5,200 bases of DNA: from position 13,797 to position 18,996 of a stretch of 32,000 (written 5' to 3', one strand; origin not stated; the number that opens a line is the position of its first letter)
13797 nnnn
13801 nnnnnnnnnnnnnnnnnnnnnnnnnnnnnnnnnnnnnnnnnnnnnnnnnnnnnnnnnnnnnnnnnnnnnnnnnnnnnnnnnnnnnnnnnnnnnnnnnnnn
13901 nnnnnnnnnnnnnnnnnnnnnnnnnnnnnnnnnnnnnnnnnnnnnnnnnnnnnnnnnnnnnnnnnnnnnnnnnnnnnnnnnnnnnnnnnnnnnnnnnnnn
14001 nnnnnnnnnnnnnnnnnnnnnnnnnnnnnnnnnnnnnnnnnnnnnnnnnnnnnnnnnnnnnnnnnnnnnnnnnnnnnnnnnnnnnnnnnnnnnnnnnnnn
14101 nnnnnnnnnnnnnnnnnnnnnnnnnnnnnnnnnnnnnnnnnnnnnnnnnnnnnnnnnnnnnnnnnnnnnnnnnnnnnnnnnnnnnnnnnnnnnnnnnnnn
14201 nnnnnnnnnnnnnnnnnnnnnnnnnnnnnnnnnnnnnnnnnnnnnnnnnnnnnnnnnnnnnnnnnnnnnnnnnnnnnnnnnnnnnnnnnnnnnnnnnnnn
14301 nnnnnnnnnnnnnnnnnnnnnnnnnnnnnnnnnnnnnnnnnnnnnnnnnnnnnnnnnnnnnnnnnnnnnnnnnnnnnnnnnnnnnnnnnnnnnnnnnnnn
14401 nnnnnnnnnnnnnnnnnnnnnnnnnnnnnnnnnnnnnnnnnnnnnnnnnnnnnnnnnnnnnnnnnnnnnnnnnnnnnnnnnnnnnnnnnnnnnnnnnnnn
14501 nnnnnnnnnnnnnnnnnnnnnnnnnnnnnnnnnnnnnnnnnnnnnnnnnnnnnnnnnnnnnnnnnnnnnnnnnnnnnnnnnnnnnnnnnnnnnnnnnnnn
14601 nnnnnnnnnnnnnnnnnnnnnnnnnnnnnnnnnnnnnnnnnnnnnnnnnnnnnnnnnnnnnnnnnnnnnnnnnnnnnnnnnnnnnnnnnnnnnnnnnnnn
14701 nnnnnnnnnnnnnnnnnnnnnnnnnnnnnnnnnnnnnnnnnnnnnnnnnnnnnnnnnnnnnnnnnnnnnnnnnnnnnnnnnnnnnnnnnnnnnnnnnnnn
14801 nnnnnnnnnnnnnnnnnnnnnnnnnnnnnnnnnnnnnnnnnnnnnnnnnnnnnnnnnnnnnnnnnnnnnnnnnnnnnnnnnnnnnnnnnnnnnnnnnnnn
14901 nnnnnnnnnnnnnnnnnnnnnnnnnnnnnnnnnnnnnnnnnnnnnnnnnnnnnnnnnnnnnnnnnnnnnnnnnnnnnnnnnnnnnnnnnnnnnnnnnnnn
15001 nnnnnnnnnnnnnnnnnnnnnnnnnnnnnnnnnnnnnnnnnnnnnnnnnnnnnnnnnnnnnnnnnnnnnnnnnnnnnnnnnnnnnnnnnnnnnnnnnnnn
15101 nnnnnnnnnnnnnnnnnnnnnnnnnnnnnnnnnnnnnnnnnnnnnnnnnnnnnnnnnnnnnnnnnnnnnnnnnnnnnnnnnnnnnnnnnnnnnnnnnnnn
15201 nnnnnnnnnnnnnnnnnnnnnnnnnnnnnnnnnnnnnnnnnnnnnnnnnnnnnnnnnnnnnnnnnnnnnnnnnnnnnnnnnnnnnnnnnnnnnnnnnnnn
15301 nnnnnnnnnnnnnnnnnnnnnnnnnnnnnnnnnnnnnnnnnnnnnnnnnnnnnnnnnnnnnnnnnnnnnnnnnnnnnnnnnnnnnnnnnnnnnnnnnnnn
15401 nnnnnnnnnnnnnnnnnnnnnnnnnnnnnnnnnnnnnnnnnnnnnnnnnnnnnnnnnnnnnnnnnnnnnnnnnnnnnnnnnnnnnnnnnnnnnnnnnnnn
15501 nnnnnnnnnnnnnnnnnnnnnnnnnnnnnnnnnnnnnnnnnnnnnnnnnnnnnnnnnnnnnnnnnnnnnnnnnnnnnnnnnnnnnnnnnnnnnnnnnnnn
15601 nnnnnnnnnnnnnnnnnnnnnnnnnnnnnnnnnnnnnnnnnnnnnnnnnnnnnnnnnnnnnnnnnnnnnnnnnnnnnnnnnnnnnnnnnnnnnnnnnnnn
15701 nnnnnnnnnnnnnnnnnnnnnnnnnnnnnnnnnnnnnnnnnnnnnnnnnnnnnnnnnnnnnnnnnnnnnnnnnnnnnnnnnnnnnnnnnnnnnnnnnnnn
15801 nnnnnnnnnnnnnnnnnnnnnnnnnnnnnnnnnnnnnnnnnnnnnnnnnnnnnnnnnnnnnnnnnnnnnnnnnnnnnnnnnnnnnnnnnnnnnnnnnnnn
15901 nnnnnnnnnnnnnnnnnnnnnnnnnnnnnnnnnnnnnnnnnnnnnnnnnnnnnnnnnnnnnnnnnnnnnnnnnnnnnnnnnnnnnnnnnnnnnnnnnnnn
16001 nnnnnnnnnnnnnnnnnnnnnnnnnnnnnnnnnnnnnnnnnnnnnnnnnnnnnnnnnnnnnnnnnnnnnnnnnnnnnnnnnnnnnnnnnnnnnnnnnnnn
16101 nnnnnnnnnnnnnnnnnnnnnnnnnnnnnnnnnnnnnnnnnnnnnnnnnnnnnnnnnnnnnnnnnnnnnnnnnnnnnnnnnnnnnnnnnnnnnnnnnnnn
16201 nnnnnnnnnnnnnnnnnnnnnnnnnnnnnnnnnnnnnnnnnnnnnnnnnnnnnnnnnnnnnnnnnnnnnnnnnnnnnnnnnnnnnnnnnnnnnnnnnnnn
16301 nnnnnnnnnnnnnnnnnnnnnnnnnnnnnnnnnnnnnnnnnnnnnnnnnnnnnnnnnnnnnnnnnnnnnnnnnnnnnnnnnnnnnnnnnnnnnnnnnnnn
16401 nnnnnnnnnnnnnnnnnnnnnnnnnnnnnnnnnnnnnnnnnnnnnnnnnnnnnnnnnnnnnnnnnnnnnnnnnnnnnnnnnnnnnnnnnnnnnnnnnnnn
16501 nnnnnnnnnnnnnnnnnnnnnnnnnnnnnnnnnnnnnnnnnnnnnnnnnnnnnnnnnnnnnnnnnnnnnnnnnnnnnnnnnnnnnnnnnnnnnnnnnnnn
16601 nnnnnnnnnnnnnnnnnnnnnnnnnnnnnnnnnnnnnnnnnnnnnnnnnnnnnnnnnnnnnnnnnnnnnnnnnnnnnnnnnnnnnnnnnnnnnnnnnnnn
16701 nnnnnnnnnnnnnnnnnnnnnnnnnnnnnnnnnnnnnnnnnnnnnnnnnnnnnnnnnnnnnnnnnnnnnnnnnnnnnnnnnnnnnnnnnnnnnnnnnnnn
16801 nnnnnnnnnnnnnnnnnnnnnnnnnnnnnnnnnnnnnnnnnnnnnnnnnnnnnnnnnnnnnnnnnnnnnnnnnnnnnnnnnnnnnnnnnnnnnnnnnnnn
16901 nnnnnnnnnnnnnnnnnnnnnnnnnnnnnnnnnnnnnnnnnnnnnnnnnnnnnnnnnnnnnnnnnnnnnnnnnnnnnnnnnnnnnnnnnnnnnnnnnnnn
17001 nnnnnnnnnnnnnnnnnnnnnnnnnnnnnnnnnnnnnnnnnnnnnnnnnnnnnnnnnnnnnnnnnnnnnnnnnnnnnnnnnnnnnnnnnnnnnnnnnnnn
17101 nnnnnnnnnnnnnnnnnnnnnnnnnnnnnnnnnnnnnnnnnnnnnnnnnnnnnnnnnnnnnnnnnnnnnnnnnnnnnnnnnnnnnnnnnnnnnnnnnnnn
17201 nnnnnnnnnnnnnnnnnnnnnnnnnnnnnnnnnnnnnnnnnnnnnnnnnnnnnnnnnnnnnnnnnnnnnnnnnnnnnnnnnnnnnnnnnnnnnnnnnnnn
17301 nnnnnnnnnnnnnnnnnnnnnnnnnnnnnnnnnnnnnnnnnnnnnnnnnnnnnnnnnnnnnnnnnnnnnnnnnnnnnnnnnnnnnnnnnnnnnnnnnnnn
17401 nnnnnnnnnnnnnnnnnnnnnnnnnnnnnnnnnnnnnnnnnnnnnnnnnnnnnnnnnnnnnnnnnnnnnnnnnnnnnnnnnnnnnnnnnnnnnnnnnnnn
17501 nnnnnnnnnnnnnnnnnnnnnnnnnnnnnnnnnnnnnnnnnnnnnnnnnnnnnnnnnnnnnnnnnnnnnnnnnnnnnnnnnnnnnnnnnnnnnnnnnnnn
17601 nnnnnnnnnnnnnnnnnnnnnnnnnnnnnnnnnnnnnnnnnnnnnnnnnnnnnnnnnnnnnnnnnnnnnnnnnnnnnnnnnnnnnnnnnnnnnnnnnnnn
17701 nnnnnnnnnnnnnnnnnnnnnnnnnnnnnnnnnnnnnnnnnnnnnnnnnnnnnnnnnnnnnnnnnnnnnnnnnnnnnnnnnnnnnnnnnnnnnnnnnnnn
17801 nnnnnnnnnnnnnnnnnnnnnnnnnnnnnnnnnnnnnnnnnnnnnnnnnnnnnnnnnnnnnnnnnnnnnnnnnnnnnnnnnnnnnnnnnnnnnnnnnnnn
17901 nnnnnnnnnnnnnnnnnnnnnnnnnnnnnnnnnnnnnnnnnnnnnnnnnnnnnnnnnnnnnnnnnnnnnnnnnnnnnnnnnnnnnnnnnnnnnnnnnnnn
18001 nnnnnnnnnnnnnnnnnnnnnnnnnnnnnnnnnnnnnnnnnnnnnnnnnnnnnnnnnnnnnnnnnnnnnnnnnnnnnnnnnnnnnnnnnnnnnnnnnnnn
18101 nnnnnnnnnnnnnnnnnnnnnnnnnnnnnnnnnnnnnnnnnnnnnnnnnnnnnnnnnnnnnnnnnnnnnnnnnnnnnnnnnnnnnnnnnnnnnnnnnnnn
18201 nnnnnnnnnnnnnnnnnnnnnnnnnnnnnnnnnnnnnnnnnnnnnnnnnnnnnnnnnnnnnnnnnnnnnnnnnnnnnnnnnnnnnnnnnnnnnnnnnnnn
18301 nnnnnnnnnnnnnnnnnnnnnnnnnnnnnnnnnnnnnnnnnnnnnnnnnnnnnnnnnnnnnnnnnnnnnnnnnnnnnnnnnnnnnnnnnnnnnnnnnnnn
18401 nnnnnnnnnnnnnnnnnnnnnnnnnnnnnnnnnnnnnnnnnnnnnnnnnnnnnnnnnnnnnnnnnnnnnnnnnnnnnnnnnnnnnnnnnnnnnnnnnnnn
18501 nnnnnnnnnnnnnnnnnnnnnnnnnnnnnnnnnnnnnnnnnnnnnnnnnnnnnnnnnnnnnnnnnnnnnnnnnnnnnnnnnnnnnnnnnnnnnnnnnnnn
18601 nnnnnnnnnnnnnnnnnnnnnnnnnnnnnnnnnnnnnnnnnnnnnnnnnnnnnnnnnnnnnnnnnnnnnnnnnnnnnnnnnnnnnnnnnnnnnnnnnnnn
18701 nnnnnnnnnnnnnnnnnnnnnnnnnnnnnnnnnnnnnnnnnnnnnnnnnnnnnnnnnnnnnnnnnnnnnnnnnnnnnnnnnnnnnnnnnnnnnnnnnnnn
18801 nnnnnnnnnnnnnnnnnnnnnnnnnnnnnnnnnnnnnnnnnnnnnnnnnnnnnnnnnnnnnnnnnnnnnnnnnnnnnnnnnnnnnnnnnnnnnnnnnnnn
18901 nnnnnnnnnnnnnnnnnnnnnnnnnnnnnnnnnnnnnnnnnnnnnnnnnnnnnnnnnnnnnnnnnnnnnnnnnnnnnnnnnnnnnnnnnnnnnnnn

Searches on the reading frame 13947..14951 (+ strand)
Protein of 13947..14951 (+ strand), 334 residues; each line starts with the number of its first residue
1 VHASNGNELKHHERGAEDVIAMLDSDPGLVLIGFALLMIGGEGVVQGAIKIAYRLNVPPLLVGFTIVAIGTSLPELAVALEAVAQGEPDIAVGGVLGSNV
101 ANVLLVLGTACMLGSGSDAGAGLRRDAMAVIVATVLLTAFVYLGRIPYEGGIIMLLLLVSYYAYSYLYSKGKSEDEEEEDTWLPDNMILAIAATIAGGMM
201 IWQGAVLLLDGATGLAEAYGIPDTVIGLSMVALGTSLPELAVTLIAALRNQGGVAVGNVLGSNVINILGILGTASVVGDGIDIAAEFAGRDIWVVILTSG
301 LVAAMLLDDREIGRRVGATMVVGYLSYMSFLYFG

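Call 35: search_protein_families(library=pfam, proteins=[window:13947-14951:+], max_evalue=0.001)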
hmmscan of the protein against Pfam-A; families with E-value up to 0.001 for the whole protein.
window:13947-14951:+ (334 aa): 1 family
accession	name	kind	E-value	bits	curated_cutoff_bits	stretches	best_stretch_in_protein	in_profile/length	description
PF01699.29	Na_Ca_ex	-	3.8e-52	176.7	24.9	2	28-166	4-150/151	Sodium/calcium exchanger protein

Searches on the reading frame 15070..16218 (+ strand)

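Call 35: search_protein_families(library=pfam, proteins=[window:15070-16218:+], max_evalue=0.001)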
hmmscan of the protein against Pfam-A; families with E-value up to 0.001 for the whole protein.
window:15070-16218:+ (382 aa): 4 families
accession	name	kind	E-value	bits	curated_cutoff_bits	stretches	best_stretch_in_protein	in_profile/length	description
PF00441.29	Acyl-CoA_dh_1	-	2.4e-50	171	22.4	1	230-378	1-149/150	Acyl-CoA dehydrogenase, C-terminal domain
PF02771.21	Acyl-CoA_dh_N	-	1.6e-31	109.4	22.9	1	7-116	1-111/113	Acyl-CoA dehydrogenase, N-terminal domain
PF02770.24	Acyl-CoA_dh_M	-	1.7e-26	92.6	33.3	1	123-217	2-97/97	Acyl-CoA dehydrogenase, middle domain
PF08028.16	Acyl-CoA_dh_2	-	4e-20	72.9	22.7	1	247-366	3-132/134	Acyl-CoA dehydrogenase, C-terminal domain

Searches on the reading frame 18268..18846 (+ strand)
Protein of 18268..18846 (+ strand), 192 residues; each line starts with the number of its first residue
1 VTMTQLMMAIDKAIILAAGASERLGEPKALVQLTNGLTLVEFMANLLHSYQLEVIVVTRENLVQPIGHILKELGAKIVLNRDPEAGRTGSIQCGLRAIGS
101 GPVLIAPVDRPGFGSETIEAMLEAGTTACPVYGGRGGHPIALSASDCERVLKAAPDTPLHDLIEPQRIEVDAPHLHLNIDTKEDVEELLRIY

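Call 35: search_protein_families(library=pfam, proteins=[window:18268-18846:+], max_evalue=0.001)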
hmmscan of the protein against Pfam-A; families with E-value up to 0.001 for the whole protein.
window:18268-18846:+ (192 aa): 2 families
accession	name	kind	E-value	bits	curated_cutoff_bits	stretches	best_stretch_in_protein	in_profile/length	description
PF12804.13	NTP_transf_3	-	4.7e-29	102.1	27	1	13-164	1-155/160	MobA-like NTP transferase domain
PF01128.25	IspD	-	0.00034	20.9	27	1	13-128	3-120/221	2-C-methyl-D-erythritol 4-phosphate cytidylyltransferase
